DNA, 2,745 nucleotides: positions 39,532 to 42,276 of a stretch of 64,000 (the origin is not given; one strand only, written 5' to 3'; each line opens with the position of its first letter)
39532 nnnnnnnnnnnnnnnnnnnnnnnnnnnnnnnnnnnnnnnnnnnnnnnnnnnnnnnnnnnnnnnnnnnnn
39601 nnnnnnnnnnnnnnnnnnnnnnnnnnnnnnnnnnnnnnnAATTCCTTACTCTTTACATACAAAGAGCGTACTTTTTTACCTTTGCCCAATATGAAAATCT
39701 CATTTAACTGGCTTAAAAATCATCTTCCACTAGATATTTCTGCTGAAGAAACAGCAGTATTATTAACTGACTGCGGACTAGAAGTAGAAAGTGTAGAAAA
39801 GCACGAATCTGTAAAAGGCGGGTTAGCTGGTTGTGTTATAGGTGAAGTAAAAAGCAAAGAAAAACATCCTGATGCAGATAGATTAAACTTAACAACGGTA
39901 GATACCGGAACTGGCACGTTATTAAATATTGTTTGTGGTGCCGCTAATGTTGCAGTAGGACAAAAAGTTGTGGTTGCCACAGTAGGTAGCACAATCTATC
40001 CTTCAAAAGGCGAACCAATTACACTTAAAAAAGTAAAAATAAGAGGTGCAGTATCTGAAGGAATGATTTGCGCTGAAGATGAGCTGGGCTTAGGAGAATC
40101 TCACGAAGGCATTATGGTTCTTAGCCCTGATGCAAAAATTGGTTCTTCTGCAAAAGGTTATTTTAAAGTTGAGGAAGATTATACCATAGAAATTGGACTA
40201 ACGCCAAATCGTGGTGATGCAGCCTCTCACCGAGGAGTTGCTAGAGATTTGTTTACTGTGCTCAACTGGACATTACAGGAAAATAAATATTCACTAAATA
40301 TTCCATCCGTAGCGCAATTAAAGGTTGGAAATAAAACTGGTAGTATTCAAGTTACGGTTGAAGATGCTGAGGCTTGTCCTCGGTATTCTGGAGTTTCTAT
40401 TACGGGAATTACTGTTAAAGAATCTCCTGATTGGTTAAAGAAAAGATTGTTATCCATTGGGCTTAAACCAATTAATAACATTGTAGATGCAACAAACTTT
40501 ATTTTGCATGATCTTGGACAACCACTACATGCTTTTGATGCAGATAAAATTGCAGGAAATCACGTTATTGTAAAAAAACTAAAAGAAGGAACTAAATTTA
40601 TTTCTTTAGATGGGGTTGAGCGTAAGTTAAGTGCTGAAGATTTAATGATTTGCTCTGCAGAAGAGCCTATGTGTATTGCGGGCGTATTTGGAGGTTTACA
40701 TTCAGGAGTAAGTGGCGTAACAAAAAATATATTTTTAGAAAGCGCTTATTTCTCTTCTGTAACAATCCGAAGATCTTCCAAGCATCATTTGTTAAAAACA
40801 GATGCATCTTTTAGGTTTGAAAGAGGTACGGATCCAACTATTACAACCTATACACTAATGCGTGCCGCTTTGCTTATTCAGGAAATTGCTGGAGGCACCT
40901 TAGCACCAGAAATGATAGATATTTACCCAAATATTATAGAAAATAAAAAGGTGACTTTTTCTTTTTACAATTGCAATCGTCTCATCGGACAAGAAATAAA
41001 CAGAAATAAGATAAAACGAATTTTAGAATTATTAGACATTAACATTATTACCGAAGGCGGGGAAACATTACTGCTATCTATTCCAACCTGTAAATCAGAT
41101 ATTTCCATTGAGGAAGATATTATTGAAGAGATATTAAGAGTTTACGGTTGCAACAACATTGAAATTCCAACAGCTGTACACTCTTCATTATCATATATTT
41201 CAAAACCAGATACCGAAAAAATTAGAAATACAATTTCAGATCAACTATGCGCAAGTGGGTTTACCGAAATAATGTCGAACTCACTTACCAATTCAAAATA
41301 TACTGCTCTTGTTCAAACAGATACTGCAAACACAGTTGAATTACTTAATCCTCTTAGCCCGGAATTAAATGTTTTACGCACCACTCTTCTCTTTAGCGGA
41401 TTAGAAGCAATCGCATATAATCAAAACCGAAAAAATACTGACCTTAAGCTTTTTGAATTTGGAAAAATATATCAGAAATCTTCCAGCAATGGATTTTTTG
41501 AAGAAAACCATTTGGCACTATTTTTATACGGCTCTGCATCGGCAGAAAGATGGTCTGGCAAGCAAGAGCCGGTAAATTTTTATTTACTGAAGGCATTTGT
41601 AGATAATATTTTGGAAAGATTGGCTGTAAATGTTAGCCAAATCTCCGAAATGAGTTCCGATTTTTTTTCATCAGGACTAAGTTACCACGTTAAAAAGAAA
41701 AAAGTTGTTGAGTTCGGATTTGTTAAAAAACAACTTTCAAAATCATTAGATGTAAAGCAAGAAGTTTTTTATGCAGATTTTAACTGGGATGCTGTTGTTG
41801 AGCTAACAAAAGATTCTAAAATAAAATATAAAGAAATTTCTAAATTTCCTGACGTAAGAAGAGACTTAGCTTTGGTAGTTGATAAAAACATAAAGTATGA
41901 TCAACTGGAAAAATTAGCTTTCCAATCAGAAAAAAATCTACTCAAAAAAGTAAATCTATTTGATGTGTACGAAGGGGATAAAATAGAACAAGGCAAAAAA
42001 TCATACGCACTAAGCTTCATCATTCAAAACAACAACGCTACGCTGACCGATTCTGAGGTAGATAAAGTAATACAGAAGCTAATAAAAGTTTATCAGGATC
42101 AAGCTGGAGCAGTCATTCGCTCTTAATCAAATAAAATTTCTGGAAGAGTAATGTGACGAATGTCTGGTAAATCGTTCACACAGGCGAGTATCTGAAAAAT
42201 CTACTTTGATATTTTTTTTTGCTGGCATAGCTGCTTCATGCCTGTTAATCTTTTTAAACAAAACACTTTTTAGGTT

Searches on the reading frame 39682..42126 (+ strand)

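Call 17: search_protein_families(library=pfam, proteins=[window:39682-42126:+], max_evalue=0.001)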
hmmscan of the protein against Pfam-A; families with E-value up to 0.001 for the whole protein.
window:39682-42126:+ (814 aa): 5 families
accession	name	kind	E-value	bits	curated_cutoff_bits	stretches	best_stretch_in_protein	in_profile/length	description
PF03483.22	B3_4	-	3.6e-63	212.7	29.3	1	231-404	1-174/174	B3/4 domain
PF17759.6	tRNA_synthFbeta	-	2.6e-45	154.9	22.4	1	506-702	12-214/214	Phenylalanyl tRNA synthetase beta chain CLM domain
PF03147.19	FDX-ACB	-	4.9e-29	101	31.1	1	720-813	1-94/94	Ferredoxin-fold anticodon binding domain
PF01588.26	tRNA_bind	-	4.6e-19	68.8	27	1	52-155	2-95/96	Putative tRNA binding domain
PF03484.21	B5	-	1e-18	67.7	28.6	1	424-489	1-66/67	tRNA synthetase B5 domain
